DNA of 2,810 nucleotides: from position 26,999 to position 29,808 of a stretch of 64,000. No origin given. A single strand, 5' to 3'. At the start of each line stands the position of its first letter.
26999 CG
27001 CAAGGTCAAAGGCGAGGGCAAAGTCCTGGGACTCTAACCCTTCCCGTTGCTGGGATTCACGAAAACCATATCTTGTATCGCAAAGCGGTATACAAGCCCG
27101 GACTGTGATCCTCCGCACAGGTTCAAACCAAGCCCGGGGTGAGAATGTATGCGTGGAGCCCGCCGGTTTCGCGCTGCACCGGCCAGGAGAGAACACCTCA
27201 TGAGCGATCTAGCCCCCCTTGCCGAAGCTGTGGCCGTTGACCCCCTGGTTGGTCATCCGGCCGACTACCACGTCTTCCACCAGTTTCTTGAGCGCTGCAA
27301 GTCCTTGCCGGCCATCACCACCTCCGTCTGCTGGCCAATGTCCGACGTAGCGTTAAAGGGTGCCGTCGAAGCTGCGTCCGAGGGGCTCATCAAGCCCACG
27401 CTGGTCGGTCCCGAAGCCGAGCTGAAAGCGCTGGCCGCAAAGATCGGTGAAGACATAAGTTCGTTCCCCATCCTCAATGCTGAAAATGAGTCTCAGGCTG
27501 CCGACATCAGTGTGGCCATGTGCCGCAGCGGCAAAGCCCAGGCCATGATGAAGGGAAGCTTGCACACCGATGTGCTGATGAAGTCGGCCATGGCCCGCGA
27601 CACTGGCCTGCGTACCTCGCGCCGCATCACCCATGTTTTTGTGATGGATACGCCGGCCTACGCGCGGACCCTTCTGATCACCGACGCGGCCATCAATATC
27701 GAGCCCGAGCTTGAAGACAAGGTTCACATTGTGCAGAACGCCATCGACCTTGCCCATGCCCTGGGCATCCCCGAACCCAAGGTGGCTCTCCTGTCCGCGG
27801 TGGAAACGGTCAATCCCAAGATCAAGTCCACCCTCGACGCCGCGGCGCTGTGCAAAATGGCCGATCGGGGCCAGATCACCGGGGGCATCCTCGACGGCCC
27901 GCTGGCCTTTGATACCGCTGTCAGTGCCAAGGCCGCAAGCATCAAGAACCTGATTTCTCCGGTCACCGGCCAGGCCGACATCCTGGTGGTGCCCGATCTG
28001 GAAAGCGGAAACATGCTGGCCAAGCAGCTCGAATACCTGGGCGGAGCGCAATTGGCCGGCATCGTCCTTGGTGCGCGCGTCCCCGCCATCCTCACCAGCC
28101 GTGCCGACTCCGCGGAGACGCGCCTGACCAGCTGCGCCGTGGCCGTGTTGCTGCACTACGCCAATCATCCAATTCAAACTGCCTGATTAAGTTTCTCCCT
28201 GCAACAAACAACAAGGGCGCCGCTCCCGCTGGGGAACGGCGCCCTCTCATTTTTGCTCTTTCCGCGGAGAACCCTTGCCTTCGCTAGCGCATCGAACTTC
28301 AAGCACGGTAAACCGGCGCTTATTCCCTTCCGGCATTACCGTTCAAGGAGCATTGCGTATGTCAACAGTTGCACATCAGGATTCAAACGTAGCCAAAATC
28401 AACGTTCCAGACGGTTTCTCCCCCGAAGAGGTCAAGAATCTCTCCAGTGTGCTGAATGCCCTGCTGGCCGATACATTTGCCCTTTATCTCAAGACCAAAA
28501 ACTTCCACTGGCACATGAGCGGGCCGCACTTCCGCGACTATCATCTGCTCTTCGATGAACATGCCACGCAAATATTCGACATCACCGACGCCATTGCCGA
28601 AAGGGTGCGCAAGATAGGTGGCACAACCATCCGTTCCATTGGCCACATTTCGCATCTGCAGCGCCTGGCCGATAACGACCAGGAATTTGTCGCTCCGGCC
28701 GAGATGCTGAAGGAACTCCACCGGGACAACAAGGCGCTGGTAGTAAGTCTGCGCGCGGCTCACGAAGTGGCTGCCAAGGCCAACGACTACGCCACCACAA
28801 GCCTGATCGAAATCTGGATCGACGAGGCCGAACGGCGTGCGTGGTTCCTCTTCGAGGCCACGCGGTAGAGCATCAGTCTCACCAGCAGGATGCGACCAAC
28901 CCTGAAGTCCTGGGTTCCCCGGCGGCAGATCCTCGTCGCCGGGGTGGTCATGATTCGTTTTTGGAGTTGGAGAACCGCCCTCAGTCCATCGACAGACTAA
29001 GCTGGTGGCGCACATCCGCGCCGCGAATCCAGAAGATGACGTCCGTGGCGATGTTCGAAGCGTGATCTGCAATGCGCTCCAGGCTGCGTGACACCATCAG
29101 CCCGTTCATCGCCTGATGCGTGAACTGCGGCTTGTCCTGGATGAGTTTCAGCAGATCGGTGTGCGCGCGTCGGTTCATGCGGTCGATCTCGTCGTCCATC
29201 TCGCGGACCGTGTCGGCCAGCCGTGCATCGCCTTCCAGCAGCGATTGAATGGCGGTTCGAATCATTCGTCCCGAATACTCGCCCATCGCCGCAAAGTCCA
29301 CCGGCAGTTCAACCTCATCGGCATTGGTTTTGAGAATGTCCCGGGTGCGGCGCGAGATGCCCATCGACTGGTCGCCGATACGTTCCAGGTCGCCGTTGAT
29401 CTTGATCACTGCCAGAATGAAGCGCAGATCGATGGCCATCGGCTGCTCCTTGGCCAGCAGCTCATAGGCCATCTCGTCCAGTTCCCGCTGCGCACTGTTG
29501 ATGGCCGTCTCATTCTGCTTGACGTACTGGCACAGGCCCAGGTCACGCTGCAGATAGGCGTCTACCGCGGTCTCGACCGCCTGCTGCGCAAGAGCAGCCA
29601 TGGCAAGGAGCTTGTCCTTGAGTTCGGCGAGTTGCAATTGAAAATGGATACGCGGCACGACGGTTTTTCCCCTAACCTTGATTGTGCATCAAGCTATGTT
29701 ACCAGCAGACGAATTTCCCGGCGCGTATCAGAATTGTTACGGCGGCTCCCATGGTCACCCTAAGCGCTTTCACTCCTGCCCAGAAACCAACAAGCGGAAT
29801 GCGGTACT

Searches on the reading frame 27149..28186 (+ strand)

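Call 36: search_protein_families(library=pfam, proteins=[window:27149-28186:+], max_evalue=0.001)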
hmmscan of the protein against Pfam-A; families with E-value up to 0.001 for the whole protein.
window:27149-28186:+ (345 aa): 1 family
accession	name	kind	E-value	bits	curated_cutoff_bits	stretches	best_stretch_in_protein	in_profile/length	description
PF01515.24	PTA_PTB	-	1.6e-45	156.3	24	1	120-332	107-318/319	Phosphate acetyl/butaryl transferase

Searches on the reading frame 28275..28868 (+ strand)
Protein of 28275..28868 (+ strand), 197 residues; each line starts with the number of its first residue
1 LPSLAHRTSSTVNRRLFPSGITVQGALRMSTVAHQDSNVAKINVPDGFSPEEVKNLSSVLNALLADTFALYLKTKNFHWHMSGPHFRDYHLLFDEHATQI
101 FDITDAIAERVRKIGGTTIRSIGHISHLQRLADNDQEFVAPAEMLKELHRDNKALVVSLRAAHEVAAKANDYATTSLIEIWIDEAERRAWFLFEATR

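Call 36: search_protein_families(library=pfam, proteins=[window:28275-28868:+], max_evalue=0.001)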
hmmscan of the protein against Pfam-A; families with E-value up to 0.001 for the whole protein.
window:28275-28868:+ (197 aa): 1 family
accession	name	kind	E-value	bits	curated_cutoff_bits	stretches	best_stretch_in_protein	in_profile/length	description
PF00210.30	Ferritin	-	9e-27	94.2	24.5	1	60-192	4-132/142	Ferritin-like domain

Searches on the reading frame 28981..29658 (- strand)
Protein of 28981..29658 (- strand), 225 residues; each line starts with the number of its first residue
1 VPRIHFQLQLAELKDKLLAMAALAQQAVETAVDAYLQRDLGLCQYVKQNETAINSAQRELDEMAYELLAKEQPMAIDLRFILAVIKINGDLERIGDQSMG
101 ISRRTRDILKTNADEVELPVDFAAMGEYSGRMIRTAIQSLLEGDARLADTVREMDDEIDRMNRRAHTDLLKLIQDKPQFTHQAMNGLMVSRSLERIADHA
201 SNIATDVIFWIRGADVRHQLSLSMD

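Call 36: search_protein_families(library=pfam, proteins=[window:28981-29658:-], max_evalue=0.001)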
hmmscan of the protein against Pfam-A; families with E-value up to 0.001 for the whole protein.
window:28981-29658:- (225 aa): 2 families
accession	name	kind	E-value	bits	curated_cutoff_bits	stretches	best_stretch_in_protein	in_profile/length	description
PF01895.24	PhoU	-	7.6e-39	132.4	23.5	2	124-207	3-89/89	PhoU domain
PF01865.21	PhoU_div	-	6.1e-05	22.9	24.4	0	136-206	136-207/214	Protein of unknown function DUF47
